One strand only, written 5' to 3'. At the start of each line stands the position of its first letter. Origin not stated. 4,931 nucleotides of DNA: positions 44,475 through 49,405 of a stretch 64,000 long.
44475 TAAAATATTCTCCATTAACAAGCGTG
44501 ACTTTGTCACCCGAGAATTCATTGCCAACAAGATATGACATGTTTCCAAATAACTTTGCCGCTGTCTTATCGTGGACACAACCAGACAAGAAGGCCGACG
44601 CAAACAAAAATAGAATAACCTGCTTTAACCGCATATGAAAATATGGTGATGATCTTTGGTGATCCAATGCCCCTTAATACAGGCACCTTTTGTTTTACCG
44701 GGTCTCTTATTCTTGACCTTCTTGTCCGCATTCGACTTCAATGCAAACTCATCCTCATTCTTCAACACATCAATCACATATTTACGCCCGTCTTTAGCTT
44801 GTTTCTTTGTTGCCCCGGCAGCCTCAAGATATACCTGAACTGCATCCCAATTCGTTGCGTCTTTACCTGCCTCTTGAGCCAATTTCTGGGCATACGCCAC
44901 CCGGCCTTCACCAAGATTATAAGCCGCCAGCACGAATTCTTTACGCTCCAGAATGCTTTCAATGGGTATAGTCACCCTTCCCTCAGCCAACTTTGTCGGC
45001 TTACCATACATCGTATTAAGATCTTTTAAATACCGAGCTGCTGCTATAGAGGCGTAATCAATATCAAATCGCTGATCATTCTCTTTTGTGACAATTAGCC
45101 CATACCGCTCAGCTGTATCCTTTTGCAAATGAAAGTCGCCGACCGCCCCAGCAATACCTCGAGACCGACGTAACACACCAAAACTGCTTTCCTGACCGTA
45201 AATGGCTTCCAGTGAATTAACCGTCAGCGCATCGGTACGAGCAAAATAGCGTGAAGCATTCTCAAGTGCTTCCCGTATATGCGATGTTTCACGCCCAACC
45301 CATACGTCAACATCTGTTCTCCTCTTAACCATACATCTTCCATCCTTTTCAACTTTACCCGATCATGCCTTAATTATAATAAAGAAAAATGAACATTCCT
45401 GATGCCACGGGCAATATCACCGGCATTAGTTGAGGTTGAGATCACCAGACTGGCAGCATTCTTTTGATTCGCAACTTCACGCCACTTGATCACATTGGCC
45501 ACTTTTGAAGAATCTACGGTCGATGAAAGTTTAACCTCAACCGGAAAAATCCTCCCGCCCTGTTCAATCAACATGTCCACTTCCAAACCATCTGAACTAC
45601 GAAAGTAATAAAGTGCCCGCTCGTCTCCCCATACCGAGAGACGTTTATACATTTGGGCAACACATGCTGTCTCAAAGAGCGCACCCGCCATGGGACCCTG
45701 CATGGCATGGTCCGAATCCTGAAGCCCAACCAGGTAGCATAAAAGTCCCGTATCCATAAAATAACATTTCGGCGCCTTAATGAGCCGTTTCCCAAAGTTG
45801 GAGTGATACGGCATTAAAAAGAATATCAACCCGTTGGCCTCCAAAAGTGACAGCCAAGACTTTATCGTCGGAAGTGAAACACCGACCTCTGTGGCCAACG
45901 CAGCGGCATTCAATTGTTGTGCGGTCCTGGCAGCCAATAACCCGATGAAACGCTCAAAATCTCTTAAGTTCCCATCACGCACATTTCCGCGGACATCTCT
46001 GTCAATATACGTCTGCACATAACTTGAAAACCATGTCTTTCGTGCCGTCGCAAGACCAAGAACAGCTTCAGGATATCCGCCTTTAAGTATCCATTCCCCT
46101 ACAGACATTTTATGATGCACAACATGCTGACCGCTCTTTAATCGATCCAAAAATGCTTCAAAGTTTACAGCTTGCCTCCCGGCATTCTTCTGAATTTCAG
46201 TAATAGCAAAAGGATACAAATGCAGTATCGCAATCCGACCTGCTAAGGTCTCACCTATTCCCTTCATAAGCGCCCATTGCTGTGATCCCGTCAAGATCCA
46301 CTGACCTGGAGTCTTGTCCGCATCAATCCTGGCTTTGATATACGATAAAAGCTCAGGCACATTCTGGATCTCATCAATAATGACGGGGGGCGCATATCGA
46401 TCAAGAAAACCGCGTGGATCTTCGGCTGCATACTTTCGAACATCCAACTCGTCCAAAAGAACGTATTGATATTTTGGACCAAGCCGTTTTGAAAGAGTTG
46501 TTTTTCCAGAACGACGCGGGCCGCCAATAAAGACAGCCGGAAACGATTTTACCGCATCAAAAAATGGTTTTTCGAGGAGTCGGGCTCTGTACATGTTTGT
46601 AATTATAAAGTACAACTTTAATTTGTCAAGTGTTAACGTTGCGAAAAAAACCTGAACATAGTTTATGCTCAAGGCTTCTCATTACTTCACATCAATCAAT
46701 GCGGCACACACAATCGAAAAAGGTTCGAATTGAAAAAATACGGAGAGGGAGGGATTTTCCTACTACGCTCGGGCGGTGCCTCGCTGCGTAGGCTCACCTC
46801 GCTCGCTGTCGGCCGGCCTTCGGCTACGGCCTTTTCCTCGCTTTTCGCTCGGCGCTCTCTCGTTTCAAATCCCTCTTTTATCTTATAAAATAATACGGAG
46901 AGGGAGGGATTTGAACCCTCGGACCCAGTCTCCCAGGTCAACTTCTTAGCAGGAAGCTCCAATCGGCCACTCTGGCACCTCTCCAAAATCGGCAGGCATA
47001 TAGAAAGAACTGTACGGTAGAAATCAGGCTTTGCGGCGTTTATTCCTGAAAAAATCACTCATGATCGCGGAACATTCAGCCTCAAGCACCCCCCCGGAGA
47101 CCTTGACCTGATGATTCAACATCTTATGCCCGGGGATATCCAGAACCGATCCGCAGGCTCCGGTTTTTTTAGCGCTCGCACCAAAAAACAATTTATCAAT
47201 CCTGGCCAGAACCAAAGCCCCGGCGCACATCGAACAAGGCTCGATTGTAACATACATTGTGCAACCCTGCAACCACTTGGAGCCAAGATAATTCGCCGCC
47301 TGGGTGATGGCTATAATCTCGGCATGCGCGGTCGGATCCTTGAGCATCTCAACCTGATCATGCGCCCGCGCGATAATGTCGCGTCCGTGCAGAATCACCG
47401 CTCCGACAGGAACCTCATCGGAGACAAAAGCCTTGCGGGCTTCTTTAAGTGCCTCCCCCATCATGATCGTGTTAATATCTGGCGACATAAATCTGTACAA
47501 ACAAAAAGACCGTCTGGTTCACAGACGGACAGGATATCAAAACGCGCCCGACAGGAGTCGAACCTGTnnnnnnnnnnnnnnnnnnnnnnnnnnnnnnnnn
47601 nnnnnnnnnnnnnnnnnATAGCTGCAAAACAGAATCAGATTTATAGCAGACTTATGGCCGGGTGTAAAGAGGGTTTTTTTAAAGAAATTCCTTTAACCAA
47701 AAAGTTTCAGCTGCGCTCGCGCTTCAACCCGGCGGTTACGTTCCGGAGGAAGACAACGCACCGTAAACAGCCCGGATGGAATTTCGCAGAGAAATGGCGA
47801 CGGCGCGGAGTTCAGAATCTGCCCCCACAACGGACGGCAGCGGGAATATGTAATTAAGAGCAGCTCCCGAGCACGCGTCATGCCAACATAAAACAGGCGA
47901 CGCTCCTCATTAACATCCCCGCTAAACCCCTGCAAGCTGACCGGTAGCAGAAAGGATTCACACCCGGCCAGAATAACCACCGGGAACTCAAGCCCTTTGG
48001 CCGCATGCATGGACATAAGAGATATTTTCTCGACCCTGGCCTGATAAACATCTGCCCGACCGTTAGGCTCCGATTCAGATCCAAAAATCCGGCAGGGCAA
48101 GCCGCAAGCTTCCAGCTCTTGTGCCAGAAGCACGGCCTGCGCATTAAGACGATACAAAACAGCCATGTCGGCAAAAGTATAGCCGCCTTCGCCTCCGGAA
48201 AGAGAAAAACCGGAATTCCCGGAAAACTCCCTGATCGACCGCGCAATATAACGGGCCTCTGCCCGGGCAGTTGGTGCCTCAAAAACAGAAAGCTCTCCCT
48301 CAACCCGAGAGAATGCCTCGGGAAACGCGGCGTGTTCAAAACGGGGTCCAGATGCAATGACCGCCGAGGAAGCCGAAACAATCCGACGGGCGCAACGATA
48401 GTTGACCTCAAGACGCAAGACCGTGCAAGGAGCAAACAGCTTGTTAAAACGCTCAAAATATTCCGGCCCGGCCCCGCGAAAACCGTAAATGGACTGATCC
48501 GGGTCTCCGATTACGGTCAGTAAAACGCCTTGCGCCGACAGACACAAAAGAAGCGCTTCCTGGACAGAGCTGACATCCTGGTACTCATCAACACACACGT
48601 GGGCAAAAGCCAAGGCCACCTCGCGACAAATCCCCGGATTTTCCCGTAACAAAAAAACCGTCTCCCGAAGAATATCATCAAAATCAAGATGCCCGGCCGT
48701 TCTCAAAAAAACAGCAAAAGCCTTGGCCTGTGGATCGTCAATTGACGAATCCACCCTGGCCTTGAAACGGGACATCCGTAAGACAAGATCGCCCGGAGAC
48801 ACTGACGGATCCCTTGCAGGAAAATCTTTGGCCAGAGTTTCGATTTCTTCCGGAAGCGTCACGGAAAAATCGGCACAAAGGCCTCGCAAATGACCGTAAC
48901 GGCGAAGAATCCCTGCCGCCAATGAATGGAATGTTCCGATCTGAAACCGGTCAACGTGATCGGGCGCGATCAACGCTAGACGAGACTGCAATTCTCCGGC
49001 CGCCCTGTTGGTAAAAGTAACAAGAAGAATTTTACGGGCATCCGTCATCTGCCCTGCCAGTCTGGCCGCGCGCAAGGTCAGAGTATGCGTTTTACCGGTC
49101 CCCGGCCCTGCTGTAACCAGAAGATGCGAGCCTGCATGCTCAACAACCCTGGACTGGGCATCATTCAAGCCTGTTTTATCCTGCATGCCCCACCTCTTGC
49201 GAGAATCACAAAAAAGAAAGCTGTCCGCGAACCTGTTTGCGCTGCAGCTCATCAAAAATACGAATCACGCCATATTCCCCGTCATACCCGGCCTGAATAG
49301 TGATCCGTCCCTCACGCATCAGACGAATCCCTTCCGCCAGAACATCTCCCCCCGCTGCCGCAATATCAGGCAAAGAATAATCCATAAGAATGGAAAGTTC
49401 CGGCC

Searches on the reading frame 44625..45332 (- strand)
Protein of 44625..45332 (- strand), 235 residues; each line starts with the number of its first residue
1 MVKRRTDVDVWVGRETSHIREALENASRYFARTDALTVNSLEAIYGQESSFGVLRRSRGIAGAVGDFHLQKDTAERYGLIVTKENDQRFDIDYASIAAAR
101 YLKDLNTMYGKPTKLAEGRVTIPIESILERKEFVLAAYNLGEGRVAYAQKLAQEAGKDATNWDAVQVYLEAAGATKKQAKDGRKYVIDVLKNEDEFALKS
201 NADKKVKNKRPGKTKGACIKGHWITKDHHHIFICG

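Call 8: search_protein_families(library=pfam, proteins=[window:44625-45332:-], max_evalue=0.01)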
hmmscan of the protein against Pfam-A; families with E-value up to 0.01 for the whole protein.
window:44625-45332:- (235 aa): 1 family
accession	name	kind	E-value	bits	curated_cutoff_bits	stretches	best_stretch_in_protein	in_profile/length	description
PF01464.25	SLT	-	4.6e-13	49.2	21.3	1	35-158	11-114/117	Transglycosylase SLT domain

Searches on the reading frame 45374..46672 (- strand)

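Call 8: search_protein_families(library=pfam, proteins=[window:45374-46672:-], max_evalue=0.01)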
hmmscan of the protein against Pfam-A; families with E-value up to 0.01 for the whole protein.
window:45374-46672:- (432 aa): 3 families
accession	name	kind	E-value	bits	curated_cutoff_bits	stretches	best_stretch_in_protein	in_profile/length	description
PF13635.12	DUF4143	-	7.1e-45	153.1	28.1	1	225-383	2-160/160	Domain of unknown function (DUF4143)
PF13173.12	AAA_14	-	2.2e-25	89.6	27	1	45-160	3-128/129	AAA domain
PF13401.12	AAA_22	-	0.0021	18.8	27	0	95-131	86-124/130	AAA domain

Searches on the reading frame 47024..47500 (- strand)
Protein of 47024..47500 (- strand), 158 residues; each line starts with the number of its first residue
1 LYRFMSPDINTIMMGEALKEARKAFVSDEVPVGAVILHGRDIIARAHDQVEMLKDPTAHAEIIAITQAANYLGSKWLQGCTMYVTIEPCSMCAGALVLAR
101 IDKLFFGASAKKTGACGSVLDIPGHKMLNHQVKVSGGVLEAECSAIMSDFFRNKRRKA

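Call 8: search_protein_families(library=pfam, proteins=[window:47024-47500:-], max_evalue=0.01)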
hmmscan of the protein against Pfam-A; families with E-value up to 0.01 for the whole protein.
window:47024-47500:- (158 aa): 4 families
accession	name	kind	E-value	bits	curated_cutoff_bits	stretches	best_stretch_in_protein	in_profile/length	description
PF14437.12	MafB19-deam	-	3.9e-40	137.5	27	1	12-155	5-142/142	MafB19-like deaminase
PF00383.29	dCMP_cyt_deam_1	-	5.8e-27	94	25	1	13-107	7-101/102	Cytidine and deoxycytidylate deaminase zinc-binding region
PF14439.12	Bd3614-deam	-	0.00061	20.2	38.5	1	57-97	34-75/113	Bd3614-like deaminase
PF18750.7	SNAD4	-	0.0015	19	27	1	53-97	25-72/130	Secreted Novel AID/APOBEC-like Deaminase 4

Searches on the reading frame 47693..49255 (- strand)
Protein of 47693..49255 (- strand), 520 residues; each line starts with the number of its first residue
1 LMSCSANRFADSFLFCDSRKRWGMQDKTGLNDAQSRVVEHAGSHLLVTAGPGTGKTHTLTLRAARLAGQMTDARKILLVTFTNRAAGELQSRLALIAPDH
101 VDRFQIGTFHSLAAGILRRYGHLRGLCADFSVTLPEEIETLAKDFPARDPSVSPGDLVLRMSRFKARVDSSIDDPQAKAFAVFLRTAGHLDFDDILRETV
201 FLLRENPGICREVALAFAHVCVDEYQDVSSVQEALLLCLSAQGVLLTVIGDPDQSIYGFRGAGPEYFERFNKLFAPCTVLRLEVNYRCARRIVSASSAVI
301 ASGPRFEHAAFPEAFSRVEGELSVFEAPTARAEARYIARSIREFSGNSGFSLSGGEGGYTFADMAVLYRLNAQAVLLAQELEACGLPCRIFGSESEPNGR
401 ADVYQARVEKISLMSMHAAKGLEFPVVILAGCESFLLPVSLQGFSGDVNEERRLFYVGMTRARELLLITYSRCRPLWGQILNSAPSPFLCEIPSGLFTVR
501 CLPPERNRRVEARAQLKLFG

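Call 8: search_protein_families(library=pfam, proteins=[window:47693-49255:-], max_evalue=0.01)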
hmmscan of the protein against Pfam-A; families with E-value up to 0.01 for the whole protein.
window:47693-49255:- (520 aa): 8 families
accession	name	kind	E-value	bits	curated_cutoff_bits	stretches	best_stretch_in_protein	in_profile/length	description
PF00580.27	UvrD-helicase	-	4.6e-52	177.8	23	1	30-274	1-270/271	UvrD/REP helicase N-terminal domain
PF13361.12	UvrD_C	-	3.1e-34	119.4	25.6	2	406-472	283-349/350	UvrD-like helicase C-terminal domain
PF13245.12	AAA_19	-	2.4e-21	76.7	25.1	1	42-260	11-134/134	AAA domain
PF13538.12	UvrD_C_2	-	1.5e-09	38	27.4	1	413-468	4-51/52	UvrD-like helicase C-terminal domain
PF13604.12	AAA_30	-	2.6e-06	27.7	27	1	30-95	2-68/191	AAA domain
PF01443.25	Viral_helicase1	-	9.1e-06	26.1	21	0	412-468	178-226/228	Viral superfamily 1 RNA helicase core domain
PF13086.12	AAA_11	-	0.00015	22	27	1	30-95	2-74/257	AAA domain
PF13087.12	AAA_12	-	0.0094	16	27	0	363-468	111-190/195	AAA domain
